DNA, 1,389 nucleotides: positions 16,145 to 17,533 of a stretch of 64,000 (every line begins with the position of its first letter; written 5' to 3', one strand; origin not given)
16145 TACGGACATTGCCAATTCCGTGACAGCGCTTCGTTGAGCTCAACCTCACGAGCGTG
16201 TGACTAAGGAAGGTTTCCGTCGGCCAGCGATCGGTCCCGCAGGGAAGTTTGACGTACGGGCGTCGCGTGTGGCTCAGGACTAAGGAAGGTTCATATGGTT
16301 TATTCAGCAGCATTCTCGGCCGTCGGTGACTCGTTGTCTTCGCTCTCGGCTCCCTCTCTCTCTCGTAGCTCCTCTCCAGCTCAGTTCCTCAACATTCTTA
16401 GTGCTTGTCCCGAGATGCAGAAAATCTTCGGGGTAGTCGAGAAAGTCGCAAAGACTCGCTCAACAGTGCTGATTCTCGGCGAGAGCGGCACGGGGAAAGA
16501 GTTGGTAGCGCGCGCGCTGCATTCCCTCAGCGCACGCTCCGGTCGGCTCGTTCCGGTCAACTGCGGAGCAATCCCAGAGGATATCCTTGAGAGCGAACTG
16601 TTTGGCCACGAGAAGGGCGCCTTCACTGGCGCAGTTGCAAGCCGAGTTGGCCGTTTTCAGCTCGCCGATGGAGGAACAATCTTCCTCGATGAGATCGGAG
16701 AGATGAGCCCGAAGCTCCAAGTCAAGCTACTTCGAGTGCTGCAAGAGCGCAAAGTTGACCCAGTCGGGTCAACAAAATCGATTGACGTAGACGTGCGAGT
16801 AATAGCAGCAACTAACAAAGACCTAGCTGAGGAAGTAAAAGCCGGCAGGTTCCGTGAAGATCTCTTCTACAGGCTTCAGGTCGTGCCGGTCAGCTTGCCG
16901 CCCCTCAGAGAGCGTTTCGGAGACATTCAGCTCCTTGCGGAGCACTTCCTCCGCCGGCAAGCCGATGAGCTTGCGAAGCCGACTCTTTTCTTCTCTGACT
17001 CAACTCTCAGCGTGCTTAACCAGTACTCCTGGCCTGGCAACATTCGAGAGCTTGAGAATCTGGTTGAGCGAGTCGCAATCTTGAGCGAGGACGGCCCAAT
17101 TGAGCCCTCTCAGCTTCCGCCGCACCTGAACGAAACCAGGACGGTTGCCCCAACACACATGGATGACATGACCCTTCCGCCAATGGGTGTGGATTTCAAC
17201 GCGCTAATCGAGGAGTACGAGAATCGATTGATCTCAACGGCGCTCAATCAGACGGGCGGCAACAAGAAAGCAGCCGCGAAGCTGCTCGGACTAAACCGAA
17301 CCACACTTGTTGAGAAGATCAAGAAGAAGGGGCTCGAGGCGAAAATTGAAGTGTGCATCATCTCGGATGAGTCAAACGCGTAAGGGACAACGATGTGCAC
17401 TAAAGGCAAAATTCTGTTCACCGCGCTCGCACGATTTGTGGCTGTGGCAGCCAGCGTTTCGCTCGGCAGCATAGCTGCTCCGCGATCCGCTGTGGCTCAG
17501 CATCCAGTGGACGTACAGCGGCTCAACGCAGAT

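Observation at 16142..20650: Sigma-54 regulatory cassette next to the flagellar cluster, headed by a receiver-less sigma-54 activator with its own sigma-54 promoter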

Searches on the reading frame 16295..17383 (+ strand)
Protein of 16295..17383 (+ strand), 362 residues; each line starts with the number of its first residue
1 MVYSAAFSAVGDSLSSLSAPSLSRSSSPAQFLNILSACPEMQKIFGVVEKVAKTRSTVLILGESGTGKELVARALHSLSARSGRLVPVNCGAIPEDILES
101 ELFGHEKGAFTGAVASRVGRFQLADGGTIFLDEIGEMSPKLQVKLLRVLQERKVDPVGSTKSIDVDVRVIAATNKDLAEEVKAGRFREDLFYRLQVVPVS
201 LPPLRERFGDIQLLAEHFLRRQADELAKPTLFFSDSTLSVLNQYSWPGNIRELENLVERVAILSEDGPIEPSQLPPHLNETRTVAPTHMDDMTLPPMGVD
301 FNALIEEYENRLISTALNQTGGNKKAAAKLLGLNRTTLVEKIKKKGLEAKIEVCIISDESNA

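Call 3: search_protein_families(library=pfam, proteins=[window:16295-17383:+], max_evalue=0.01)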
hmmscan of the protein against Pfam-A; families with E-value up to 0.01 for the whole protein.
window:16295-17383:+ (362 aa): 12 families
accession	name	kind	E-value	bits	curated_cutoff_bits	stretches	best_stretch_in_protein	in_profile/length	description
PF00158.32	Sigma54_activat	-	1.4e-70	236.8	20.2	1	36-199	3-167/168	Sigma-54 interaction domain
PF25601.1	AAA_lid_14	-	7.3e-25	87.1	27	1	205-286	1-82/87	AAA+ ATPase lid domain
PF14532.12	Sigma54_activ_2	-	3.1e-22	79.7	25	1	37-204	3-138/138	Sigma-54 interaction domain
PF02954.25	HTH_8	-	1.6e-13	50.6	22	1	305-344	2-41/42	Bacterial regulatory protein, Fis family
PF07728.20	AAA_5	-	4.5e-11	43.4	22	1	58-175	2-123/139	AAA domain (dynein-related subfamily)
PF07726.17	AAA_3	-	6.7e-07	29.7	27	1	58-174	2-111/131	ATPase family associated with various cellular activities (AAA)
PF00004.35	AAA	-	6.4e-05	23.9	21.2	1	58-189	1-126/131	ATPase family associated with various cellular activities (AAA)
PF01078.27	Mg_chelatase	-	0.00012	22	20.3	0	112-174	93-157/207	Magnesium chelatase, subunit ChlI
PF13191.12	AAA_16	-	0.0004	21.4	32.6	1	40-109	8-85/167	AAA ATPase domain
PF00493.29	MCM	-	0.00047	19.8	23.3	1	53-175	55-173/224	MCM P-loop domain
PF18024.7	HTH_50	-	0.0015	18.7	27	1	303-346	6-48/50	Helix-turn-helix domain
PF07724.20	AAA_2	-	0.0066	16.9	27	0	56-176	4-126/166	AAA domain (Cdc48 subfamily)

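Call 7: find_homologous_proteins(query=window:16295-17383:+, max_evalue=1e-30)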
Query window:16295-17383:+ (362 aa): 8000 proteins with E <= 1e-30 among 8000 candidates; the best 120 are listed.
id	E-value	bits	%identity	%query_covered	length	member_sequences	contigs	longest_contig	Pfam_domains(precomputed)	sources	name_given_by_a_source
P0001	4.0e-220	748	96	100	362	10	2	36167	PF00158.33,PF25601.2,PF02954.26,PF07726.18,PF00004.36,PF14532.13,PF07728.21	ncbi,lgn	-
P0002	6.8e-202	688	86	100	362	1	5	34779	PF00158.33,PF25601.2,PF02954.26,PF14532.13,PF07728.21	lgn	-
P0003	3.7e-199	679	87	100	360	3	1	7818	PF00158.33,PF25601.2,PF02954.26,PF07726.18,PF00004.36,PF14532.13,PF07728.21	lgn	-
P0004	1.1e-187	641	83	99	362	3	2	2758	PF00158.33,PF25601.2,PF02954.26,PF07726.18,PF14532.13,PF07728.21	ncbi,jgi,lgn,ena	-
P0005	2.1e-182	624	79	99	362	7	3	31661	PF00158.33,PF25601.2,PF02954.26,PF07726.18,PF14532.13,PF07728.21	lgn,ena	-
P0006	2.7e-181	620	79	99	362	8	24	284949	PF00158.33,PF25601.2,PF02954.26,PF07726.18,PF14532.13,PF07728.21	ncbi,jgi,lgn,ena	jgi:transcriptional regulator with GAF, ATPase, and Fis domain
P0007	1.2e-177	608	86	89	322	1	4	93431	PF00158.33,PF25601.2,PF02954.26,PF07726.18,PF00004.36,PF14532.13,PF07728.21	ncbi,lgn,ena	-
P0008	1.3e-172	592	85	88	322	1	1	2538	PF00158.33,PF25601.2,PF02954.26,PF07726.18,PF14532.13,PF07728.21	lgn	-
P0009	1.2e-171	588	84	89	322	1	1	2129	PF00158.33,PF25601.2,PF02954.26,PF07726.18,PF14532.13,PF07728.21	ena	-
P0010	1.0e-169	582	75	99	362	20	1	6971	PF00158.33,PF25601.2,PF02954.26,PF07726.18,PF14532.13,PF07728.21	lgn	-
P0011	3.4e-168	577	74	99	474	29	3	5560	PF00158.33,PF25601.2,PF02954.26,PF07726.18,PF14532.13,PF07728.21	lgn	-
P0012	1.2e-167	575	75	100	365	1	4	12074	PF00158.33,PF25601.2,PF02954.26,PF07726.18,PF00004.36,PF14532.13,PF07728.21,PF01078.28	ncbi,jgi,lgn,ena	jgi:transcriptional regulator with GAF, ATPase, and Fis domain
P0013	2.6e-167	574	74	99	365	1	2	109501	PF00158.33,PF25601.2,PF02954.26,PF07726.18,PF00004.36,PF14532.13,PF07728.21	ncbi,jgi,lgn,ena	jgi:transcriptional regulator with GAF, ATPase, and Fis domain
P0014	3.1e-167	574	74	100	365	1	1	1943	PF00158.33,PF25601.2,PF02954.26,PF07726.18,PF00004.36,PF14532.13,PF07728.21,PF01078.28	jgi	jgi:transcriptional regulator with GAF, ATPase, and Fis domain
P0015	7.4e-167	573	74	100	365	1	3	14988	PF00158.33,PF25601.2,PF02954.26,PF07726.18,PF00004.36,PF14532.13,PF07728.21,PF01078.28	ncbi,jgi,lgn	jgi:transcriptional regulator with GAF, ATPase, and Fis domain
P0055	1.9e-160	552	72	98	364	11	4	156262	PF00158.33,PF25601.2,PF02954.26,PF07726.18,PF14532.13,PF07728.21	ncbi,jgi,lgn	jgi:transcriptional regulator with GAF, ATPase, and Fis domain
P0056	2.5e-160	551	71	100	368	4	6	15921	PF00158.33,PF25601.2,PF02954.26,PF07726.18,PF00004.36,PF14532.13,PF07728.21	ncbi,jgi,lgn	ncbi:MAG: sigma-54 interaction domain-containing protein [Pseudomonadota bacterium]|jgi:transcriptio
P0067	3.3e-159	548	75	93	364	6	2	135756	PF00158.33,PF25601.2,PF02954.26,PF07726.18,PF00004.36,PF14532.13,PF07728.21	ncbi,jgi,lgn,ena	-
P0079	1.6e-157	542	73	95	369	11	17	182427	PF00158.33,PF25601.2,PF02954.26,PF07726.18,PF14532.13,PF07728.21,PF01078.28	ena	-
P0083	2.7e-157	541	72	97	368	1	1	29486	PF00158.33,PF25601.2,PF02954.26,PF07726.18,PF18024.8,PF00004.36,PF14532.13,PF07728.21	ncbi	ncbi:MAG: hypothetical protein RL518_2456 [Pseudomonadota bacterium]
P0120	1.7e-142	493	65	99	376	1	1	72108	PF00158.33,PF25601.2,PF02954.26,PF07726.18,PF00004.36,PF14532.13,PF07728.21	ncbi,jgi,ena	jgi:transcriptional regulator with GAF, ATPase, and Fis domain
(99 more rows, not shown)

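Call 8: find_related_loci(query=window:16295-17383:+, collection=genome_contigs, flank=10000)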
Query window:16295-17383:+ (362 aa) in genome_contigs; peptide patterns used: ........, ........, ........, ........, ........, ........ (x = any residue, [..] = any of these).
600 stretches matched a pattern (row limit reached: there are more); 597 encode a relative of the query (tblastn E <= 1e-3); the best 80 are kept; 80 distinct loci.
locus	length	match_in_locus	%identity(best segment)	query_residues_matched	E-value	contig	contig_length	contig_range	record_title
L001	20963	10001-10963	54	27-350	5e-109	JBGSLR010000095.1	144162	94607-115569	MAG: Desulfobacterales bacterium isolate JTS-AC21 k141_3084378, whole genome shotgun sequence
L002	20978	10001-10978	53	21-347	3e-108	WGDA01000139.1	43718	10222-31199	MAG: Proteobacteria bacterium isolate S145_22 k151_46504, whole genome shotgun sequence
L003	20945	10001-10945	53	31-344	2e-106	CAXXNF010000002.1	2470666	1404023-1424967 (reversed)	MAG: Syntrophales bacterium isolate 28f6f31c-1abc-45c3-9ff4-d3034646c4f0 genome assembly, contig: contig_2, whole genome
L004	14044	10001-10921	54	36-344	1e-103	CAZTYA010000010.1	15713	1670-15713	MAG TPA_asm: uncultured Syntrophales bacterium isolate binchicken_co27_416 genome assembly, contig: NODE_6611_length_157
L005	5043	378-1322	51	27-347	2e-100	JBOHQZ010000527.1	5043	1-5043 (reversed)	MAG: bacterium isolate SD8033_maxbin2.bin.2_sub NODE_6578_length_5043_cov_2.711758, whole genome shotgun sequence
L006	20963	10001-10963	51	32-351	8e-99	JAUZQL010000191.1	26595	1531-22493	MAG: Mariprofundaceae bacterium isolate 12ROV5_HD12-AMOR20_M1289 AMOR20_M1289_contig191, whole genome shotgun sequence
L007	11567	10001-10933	52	34-348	1e-98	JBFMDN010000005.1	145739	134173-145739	MAG: Thermodesulfobacteriota bacterium isolate MAG220 MAG220_5, whole genome shotgun sequence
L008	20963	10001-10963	50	21-352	3e-96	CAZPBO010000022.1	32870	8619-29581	MAG TPA_asm: uncultured Planctomycetota bacterium isolate binchicken_co6_430 genome assembly, contig: NODE_998_length_32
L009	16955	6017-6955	53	34-350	5e-96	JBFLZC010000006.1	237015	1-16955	MAG: Thermodesulfobacteriota bacterium isolate MAG101 MAG101_6, whole genome shotgun sequence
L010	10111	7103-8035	49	33-347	1e-95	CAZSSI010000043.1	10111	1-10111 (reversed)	MAG TPA_asm: uncultured Verrucomicrobiota bacterium isolate SRP272421_co2_364 genome assembly, contig: NODE_24440_length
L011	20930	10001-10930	52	31-347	1e-94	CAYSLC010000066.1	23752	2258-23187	MAG TPA_asm: uncultured Desulfobacteraceae bacterium isolate binchicken_co15_57 genome assembly, contig: NODE_1017_lengt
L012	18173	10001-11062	45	12-348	1e-94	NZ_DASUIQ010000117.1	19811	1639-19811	MAG: Sulfuricurvum sp. isolate SMAG_U1464 k141_1373060, whole genome shotgun sequence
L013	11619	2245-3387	45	28-358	1e-94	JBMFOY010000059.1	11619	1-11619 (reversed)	MAG: Halothiobacillaceae bacterium isolate KM4338-49 NODE_3122_length_11619_cov_4.842269, whole genome shotgun sequence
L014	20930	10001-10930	50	34-351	3e-94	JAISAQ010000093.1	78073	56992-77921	MAG: Treponema sp. isolate Gx481_bin162 k119_2575302, whole genome shotgun sequence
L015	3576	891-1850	47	22-350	3e-94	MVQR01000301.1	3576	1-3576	MAG: Syntrophus sp. PtaB.Bin001 A4E66_contig000301, whole genome shotgun sequence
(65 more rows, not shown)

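Call 9: find_encoding_contigs(protein=P0006, flank=10000, max_places=3)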
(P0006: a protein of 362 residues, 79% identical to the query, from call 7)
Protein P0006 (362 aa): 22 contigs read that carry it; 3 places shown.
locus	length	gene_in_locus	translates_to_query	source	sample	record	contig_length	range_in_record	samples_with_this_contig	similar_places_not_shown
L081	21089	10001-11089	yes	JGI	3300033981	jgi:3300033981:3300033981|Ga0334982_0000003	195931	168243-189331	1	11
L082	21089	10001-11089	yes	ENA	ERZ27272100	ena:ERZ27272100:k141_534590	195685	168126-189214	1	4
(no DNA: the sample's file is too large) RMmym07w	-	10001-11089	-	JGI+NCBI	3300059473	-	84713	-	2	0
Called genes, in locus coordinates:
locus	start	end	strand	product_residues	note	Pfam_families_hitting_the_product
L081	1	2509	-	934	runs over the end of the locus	PF01590:GAF, PF00989:PAS, PF08447:PAS_3, PF00989:PAS, PF08448:PAS_4, PF13426:PAS_9, PF08447:PAS_3, PF00512:HisKA, +7 more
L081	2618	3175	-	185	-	PF00588:SpoU_methylase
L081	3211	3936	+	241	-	PF00175:NAD_binding_1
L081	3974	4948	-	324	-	-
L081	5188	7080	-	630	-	PF00501:AMP-binding, PF23562:AMP-binding_C_3 (faint)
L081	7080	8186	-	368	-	PF00586:AIRS (weak), PF02769:AIRS_C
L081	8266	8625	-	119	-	PF13442:Cytochrome_CBB3, PF00034:Cytochrom_C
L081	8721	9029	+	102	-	-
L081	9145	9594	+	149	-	-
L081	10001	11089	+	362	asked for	PF00158:Sigma54_activat, PF14532:Sigma54_activ_2, PF07726:AAA_3 (weak), PF07728:AAA_5, PF25601:AAA_lid_14, PF02954:HTH_8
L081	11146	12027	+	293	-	PF13428:TPR_14 (faint), PF14559:TPR_19 (faint), PF13432:TPR_16 (faint), PF07719:TPR_2 (faint), PF17874:TPR_MalT (weak)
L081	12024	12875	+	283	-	PF00512:HisKA, PF02518:HATPase_c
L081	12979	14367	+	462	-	PF00072:Response_reg, PF00158:Sigma54_activat, PF14532:Sigma54_activ_2, PF07728:AAA_5, PF25601:AAA_lid_14, PF02954:HTH_8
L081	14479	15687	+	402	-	-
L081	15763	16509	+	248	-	PF00912:Transgly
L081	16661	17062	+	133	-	-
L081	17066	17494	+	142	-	PF00460:Flg_bb_rod (weak), PF06429:Flg_bbr_C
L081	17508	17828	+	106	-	PF02049:FliE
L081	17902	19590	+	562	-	PF01514:YscJ_FliF, PF08345:YscJ_FliF_C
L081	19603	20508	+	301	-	PF02108:FliH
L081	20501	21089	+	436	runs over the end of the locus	PF00006:ATP-synt_ab, PF18269:T3SS_ATPase_C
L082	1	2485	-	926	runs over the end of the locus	PF01590:GAF, PF00989:PAS, PF08447:PAS_3, PF00989:PAS, PF08448:PAS_4, PF13426:PAS_9, PF08447:PAS_3, PF00512:HisKA, +7 more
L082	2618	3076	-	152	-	PF00588:SpoU_methylase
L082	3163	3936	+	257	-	PF00175:NAD_binding_1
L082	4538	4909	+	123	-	-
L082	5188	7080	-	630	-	PF00501:AMP-binding, PF23562:AMP-binding_C_3 (faint)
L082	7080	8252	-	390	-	PF00586:AIRS (weak), PF02769:AIRS_C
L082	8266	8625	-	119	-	PF13442:Cytochrome_CBB3, PF00034:Cytochrom_C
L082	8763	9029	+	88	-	-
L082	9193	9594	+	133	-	-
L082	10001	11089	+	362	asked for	PF00158:Sigma54_activat, PF14532:Sigma54_activ_2, PF07726:AAA_3 (weak), PF07728:AAA_5, PF25601:AAA_lid_14, PF02954:HTH_8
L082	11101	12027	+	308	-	PF07719:TPR_2 (faint), PF13428:TPR_14 (faint), PF14559:TPR_19 (faint), PF13432:TPR_16 (faint)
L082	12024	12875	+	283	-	PF00512:HisKA, PF02518:HATPase_c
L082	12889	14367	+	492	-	PF00072:Response_reg, PF00158:Sigma54_activat, PF14532:Sigma54_activ_2, PF07728:AAA_5, PF25601:AAA_lid_14, PF02954:HTH_8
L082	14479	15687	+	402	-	-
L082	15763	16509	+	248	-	PF00912:Transgly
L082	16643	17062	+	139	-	-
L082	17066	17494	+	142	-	PF00460:Flg_bb_rod (weak), PF06429:Flg_bbr_C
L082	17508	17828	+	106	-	PF02049:FliE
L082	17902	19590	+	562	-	PF01514:YscJ_FliF, PF08345:YscJ_FliF_C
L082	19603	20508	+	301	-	PF02108:FliH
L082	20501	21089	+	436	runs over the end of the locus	PF00006:ATP-synt_ab, PF18269:T3SS_ATPase_C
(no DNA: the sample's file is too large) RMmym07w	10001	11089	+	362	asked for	PF00158:Sigma54_activat, PF14532:Sigma54_activ_2, PF07726:AAA_3 (weak), PF07728:AAA_5, PF25601:AAA_lid_14, PF02954:HTH_8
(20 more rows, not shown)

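Call 10: find_encoding_contigs(protein=P0001, flank=10000, max_places=2)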
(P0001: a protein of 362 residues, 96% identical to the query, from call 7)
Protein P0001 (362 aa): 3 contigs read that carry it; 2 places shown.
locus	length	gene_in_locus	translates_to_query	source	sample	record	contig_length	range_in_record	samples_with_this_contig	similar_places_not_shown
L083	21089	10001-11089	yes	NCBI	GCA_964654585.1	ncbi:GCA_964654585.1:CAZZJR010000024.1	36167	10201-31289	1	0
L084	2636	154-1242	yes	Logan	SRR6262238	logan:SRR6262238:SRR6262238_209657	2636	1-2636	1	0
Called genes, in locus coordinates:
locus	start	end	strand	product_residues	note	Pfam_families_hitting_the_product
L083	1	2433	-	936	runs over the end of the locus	PF01590:GAF, PF00989:PAS, PF08447:PAS_3, PF08448:PAS_4, PF13426:PAS_9, PF00989:PAS, PF08448:PAS_4, PF13426:PAS_9, +8 more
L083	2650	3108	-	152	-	PF00588:SpoU_methylase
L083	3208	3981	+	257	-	PF00970:FAD_binding_6 (faint), PF00175:NAD_binding_1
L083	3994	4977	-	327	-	PF01797:Y1_Tnp (weak)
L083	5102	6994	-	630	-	PF00501:AMP-binding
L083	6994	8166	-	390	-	PF00586:AIRS, PF02769:AIRS_C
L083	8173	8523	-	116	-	PF13442:Cytochrome_CBB3, PF00034:Cytochrom_C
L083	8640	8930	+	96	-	-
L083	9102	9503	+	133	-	-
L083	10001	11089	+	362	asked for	PF00158:Sigma54_activat, PF14532:Sigma54_activ_2, PF07726:AAA_3 (weak), PF07728:AAA_5, PF00004:AAA (faint), PF25601:AAA_lid_14, PF02954:HTH_8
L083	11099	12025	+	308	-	PF13432:TPR_16 (faint), PF13428:TPR_14 (faint), PF14559:TPR_19 (faint), PF07719:TPR_2 (faint)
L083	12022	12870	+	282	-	PF00512:HisKA, PF02518:HATPase_c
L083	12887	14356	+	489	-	PF00072:Response_reg, PF00158:Sigma54_activat, PF14532:Sigma54_activ_2, PF07728:AAA_5 (weak), PF25601:AAA_lid_14, PF02954:HTH_8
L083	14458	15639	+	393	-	-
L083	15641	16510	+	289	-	PF00912:Transgly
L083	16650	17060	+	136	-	-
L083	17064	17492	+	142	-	PF00460:Flg_bb_rod (weak), PF06429:Flg_bbr_C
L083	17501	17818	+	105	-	PF02049:FliE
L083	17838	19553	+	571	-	PF01514:YscJ_FliF, PF08345:YscJ_FliF_C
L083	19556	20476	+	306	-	PF02108:FliH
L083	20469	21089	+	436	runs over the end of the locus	PF00006:ATP-synt_ab, PF18269:T3SS_ATPase_C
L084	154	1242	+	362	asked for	PF00158:Sigma54_activat, PF14532:Sigma54_activ_2, PF07726:AAA_3 (weak), PF07728:AAA_5, PF00004:AAA (faint), PF25601:AAA_lid_14, PF02954:HTH_8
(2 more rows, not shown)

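Call 11: find_encoding_contigs(protein=P0055, flank=10000, max_places=1)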
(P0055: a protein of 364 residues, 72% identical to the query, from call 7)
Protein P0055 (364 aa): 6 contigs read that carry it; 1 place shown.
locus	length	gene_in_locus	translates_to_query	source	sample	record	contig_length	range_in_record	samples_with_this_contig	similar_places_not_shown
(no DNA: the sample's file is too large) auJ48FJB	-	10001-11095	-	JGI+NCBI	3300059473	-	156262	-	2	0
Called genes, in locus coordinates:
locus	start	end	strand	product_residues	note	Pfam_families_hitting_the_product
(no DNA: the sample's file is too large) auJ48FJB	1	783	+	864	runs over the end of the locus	-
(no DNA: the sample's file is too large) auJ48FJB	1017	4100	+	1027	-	PF13637:Ank_4 (faint), PF12796:Ank_2 (faint)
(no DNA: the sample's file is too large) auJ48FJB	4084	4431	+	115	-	-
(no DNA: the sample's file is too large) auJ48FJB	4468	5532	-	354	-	-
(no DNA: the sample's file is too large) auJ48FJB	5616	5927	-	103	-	-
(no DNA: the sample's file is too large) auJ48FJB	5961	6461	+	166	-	PF00254:FKBP_C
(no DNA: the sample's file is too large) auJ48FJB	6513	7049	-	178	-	-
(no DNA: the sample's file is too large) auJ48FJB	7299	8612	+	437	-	PF26745:SPM (weak)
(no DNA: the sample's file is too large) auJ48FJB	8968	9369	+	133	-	-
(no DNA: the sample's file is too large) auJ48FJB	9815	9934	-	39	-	-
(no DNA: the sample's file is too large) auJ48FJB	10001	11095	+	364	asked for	PF00158:Sigma54_activat, PF14532:Sigma54_activ_2, PF07726:AAA_3 (weak), PF07728:AAA_5, PF25601:AAA_lid_14, PF02954:HTH_8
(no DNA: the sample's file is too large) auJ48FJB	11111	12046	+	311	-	PF14559:TPR_19 (faint), PF13432:TPR_16 (faint)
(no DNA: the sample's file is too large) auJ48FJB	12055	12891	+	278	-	PF00512:HisKA, PF02518:HATPase_c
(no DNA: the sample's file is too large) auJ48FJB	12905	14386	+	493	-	PF00072:Response_reg, PF00158:Sigma54_activat, PF14532:Sigma54_activ_2, PF07728:AAA_5 (weak), PF25601:AAA_lid_14, PF02954:HTH_8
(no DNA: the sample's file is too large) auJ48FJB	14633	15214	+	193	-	PF00912:Transgly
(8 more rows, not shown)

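Call 12: find_encoding_contigs(protein=P0079, flank=10000, max_places=1)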
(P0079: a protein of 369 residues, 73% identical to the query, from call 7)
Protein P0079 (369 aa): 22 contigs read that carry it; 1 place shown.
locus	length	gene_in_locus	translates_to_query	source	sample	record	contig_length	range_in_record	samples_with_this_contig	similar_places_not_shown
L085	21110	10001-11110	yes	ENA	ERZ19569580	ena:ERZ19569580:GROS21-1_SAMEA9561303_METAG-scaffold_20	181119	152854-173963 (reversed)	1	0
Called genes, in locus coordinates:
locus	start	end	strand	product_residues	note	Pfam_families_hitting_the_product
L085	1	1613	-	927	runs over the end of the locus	PF01590:GAF, PF13185:GAF_2, PF00989:PAS, PF08447:PAS_3, PF13426:PAS_9, PF00989:PAS, PF08448:PAS_4, PF13426:PAS_9, +7 more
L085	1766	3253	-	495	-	PF07719:TPR_2 (faint), PF13424:TPR_12 (faint)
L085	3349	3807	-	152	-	PF00588:SpoU_methylase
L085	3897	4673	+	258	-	PF00175:NAD_binding_1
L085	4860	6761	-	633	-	PF00501:AMP-binding, PF23562:AMP-binding_C_3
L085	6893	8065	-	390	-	PF00586:AIRS, PF02769:AIRS_C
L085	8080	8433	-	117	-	PF00034:Cytochrom_C, PF13442:Cytochrome_CBB3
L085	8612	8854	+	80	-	-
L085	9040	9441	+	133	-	-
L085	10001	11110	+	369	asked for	PF00158:Sigma54_activat, PF01078:Mg_chelatase (faint), PF14532:Sigma54_activ_2, PF07726:AAA_3 (weak), PF07728:AAA_5, PF25601:AAA_lid_14, PF02954:HTH_8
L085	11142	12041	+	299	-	PF12895:ANAPC3 (faint), PF13428:TPR_14 (faint), PF14559:TPR_19 (faint), PF13432:TPR_16 (faint), PF07719:TPR_2 (faint)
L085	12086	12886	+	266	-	PF00512:HisKA, PF02518:HATPase_c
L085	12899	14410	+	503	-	PF00072:Response_reg, PF00158:Sigma54_activat, PF14532:Sigma54_activ_2, PF07728:AAA_5 (weak), PF25601:AAA_lid_14, PF02954:HTH_8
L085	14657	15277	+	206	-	PF00912:Transgly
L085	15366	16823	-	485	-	-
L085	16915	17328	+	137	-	-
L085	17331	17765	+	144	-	PF00460:Flg_bb_rod (weak), PF06429:Flg_bbr_C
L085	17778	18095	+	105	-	PF02049:FliE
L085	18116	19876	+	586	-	PF01514:YscJ_FliF, PF08345:YscJ_FliF_C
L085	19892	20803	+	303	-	PF02108:FliH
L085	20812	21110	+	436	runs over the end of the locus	PF00006:ATP-synt_ab, PF18269:T3SS_ATPase_C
